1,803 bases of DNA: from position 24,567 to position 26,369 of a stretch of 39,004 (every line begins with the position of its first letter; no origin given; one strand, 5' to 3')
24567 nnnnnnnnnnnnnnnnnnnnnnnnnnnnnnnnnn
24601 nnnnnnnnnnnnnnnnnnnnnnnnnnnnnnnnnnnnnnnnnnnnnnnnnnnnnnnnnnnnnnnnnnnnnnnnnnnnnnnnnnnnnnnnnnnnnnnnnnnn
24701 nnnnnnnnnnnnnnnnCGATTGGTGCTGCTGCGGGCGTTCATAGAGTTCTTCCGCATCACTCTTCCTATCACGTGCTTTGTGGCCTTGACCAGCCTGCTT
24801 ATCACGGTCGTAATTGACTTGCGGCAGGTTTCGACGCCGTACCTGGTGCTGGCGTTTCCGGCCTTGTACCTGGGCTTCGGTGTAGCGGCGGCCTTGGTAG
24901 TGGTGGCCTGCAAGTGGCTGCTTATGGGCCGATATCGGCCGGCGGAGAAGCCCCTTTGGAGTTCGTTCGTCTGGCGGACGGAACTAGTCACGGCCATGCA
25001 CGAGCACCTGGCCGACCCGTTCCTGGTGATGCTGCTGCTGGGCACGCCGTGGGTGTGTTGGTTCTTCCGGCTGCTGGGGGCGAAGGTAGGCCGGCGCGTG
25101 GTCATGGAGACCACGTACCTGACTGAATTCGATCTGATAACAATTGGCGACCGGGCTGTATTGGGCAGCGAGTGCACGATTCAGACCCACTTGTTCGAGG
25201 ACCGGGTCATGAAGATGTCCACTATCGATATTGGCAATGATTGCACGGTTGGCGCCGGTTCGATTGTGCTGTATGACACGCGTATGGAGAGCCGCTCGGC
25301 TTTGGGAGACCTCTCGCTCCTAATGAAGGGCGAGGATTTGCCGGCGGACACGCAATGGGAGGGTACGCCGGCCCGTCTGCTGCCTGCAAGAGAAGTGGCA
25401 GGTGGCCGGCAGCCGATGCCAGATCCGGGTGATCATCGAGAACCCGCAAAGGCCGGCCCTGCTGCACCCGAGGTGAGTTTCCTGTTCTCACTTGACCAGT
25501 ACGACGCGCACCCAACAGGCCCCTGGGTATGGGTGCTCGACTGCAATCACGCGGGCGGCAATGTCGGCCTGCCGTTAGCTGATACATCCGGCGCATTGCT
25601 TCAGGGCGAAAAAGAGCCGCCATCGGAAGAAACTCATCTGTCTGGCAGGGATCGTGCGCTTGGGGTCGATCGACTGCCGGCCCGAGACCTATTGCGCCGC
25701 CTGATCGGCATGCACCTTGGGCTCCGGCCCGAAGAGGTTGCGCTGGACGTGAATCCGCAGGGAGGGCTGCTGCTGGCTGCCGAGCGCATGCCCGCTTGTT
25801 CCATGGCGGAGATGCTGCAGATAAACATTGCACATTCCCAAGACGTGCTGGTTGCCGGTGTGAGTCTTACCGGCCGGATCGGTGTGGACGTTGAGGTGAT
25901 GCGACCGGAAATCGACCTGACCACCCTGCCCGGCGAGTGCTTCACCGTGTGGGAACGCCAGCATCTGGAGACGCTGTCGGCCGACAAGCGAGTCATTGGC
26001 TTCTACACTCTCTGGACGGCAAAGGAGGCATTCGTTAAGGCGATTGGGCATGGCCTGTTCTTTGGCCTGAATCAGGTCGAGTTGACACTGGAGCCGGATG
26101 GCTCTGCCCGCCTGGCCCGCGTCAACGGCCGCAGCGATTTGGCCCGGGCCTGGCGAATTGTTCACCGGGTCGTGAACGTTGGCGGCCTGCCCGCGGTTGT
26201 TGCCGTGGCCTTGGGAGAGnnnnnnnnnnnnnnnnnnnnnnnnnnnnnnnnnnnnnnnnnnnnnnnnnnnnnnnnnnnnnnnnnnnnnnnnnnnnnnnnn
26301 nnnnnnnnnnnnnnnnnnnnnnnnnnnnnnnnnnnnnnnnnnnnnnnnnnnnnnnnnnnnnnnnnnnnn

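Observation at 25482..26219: Sfp-type phosphopantetheinyl transferase fused in frame to the C-terminus of the NRPS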

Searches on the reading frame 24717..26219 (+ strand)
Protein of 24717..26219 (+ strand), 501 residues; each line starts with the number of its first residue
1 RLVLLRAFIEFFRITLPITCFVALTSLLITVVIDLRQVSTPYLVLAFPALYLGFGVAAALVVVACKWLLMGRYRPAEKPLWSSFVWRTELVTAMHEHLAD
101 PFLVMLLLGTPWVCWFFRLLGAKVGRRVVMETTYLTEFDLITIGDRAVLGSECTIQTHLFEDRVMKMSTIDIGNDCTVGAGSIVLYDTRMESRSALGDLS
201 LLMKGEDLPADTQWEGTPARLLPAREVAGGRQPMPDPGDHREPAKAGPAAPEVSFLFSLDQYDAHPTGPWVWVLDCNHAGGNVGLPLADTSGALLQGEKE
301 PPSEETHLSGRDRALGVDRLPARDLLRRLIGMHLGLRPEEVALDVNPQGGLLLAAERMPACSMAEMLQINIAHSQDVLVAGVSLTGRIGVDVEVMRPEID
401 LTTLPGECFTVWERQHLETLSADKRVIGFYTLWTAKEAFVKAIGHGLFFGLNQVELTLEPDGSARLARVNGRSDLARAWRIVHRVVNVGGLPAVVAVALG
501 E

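Call 10: find_homologous_proteins(query=window:24717-26219:+, max_evalue=0.00001)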
Query window:24717-26219:+ (501 aa): 600 proteins with E <= 0.00001 among 8000 candidates; the best 120 are listed.
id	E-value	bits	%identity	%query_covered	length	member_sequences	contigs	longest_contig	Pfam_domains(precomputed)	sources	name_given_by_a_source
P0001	2.1e-134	467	64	44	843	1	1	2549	PF00550.32,PF14602.13,PF00132.31,PF25087.2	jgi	jgi:non-ribosomal peptide synthetase-like protein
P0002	8.5e-133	462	64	44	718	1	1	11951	PF14602.13,PF00132.31,PF25087.2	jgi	jgi:non-ribosomal peptide synthetase-like protein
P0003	2.3e-130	454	63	44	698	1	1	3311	PF00132.31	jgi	jgi:non-ribosomal peptide synthetase-like protein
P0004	2.1e-129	450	62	44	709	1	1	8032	PF14602.13,PF00132.31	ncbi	-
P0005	1.6e-128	448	61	47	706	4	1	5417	PF00132.31,PF25087.2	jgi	jgi:acetyltransferase-like isoleucine patch superfamily enzyme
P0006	1.5e-127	444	62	45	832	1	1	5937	PF00550.32,PF14602.13,PF00132.31,PF25087.2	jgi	jgi:non-ribosomal peptide synthetase-like protein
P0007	7.9e-127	442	66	44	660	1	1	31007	PF00132.31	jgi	jgi:non-ribosomal peptide synthetase-like protein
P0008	1.1e-126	442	65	44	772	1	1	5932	PF14602.13,PF00132.31,PF25087.2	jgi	-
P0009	1.2e-126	441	56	50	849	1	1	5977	PF00550.32,PF14602.13,PF00132.31,PF25087.2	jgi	jgi:non-ribosomal peptide synthetase-like protein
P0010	4.0e-126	440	64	44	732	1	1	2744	PF00132.31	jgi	jgi:non-ribosomal peptide synthetase-like protein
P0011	2.0e-125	437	60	44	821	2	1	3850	PF00550.32,PF14602.13,PF00132.31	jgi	jgi:non-ribosomal peptide synthetase-like protein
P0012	6.2e-125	436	65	43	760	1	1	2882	PF14602.13,PF00132.31,PF25087.2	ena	-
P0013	2.3e-124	434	62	44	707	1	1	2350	PF14602.13,PF00132.31,PF25087.2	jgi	jgi:non-ribosomal peptide synthetase-like protein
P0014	1.3e-123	431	63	43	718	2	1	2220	PF14602.13,PF00132.31,PF25087.2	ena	-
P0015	1.4e-123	431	62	44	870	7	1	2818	PF00550.32,PF00132.31,PF25087.2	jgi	jgi:non-ribosomal peptide synthetase-like protein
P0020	1.2e-122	428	60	45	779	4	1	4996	PF01648.26,PF00132.31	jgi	jgi:non-ribosomal peptide synthetase-like protein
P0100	5.8e-95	337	58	47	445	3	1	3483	PF01648.26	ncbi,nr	ncbi:MAG: 4'-phosphopantetheinyl transferase superfamily protein, partial [Geothrix sp.]|nr:4'-phosp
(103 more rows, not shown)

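Call 28: find_encoding_contigs(protein=P0020, flank=10000, max_places=4)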
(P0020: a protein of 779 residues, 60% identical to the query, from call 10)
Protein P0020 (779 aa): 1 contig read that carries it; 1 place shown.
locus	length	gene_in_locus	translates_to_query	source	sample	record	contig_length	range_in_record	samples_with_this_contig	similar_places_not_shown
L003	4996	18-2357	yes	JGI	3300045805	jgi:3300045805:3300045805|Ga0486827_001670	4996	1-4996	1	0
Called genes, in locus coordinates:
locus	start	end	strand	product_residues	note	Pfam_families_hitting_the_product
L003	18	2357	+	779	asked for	PF00132:Hexapep (faint), PF01648:ACPS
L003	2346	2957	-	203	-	-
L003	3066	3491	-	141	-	-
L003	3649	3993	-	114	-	-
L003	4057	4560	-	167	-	-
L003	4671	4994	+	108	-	?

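Call 29: find_encoding_contigs(protein=P0100, flank=10000, max_places=4)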
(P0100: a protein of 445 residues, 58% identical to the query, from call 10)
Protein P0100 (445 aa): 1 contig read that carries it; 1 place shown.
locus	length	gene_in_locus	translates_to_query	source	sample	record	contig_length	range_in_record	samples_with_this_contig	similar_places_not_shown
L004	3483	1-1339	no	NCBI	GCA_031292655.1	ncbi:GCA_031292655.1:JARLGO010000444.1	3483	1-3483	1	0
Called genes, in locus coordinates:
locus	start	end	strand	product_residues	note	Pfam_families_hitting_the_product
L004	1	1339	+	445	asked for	PF01648:ACPS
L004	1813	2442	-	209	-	-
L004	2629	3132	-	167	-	-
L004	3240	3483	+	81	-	?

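Call 92: predict_structure(alignment_id=A4)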
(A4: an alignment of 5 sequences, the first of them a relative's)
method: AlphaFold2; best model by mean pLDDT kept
length: 420 residues; sequences in the alignment: 5
mean_pLDDT: 53.7   pTM: 0.43
mean pLDDT of the five models: 53.7, 52.9, 52.5, 48.6, 41.7
residues with pLDDT >= 90: 0; 70-90: 107; 50-70: 118; < 50: 195
segments of 3 or more residues with pLDDT < 50: 1-12, 73-235, 252-260, 364-367, 378-380
pLDDT, mean of each block of 10 residues (from residue 1): 42 53 61 57 62 61 59 43 35 41 47 46 30 29 34 31 31 33 29 28 30 26 26 45 72 43 58 64 78 78 83 72 70 81 81 83 55 61 66 71 81 82
secondary structure, 60 per line:
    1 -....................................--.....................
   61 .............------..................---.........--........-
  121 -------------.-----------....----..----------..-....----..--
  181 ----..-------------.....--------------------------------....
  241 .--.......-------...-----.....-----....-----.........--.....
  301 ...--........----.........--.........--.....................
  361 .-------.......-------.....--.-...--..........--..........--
elements in order: H2-37 H40-73 H80-97 H101-109 H112-119 E146-149 E169-172 H200-204 E237-241 E244-250 E266-270 E276-279 E285-293 E296-303 E306-313 H318-326 H329-337 H340-361 E372-375 E383-387 E397-406 E409-418
